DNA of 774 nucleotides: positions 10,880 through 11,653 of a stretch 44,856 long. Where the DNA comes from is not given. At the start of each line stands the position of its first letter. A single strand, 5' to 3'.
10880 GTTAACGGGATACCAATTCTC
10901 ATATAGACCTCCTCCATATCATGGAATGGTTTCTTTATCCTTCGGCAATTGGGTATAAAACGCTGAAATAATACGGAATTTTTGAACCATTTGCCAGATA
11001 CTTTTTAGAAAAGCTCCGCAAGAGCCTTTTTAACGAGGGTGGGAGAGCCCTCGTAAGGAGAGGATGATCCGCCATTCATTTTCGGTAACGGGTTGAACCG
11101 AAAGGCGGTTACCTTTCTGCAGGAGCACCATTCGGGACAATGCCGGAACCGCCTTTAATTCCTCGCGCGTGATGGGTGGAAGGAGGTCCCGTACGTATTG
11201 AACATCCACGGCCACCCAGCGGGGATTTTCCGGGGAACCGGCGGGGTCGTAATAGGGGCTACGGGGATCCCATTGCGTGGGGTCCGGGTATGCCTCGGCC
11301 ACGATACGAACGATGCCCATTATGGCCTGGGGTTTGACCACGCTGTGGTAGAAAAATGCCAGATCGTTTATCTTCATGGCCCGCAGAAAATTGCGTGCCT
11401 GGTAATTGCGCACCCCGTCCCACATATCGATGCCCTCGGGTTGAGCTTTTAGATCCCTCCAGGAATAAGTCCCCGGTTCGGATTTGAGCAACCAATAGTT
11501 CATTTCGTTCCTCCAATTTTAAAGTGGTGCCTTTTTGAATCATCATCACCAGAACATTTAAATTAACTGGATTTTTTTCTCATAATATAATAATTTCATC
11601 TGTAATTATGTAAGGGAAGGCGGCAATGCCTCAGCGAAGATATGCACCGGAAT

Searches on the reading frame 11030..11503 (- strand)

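Call 41: search_protein_families(library=pfam, proteins=[window:11030-11503:-], max_evalue=0.00001)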
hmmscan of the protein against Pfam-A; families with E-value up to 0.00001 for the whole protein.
window:11030-11503:- (157 aa): 1 family
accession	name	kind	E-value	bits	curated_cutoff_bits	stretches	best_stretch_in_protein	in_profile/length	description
PF01878.24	EVE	-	1.3e-56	191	23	1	2-149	1-144/145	EVE domain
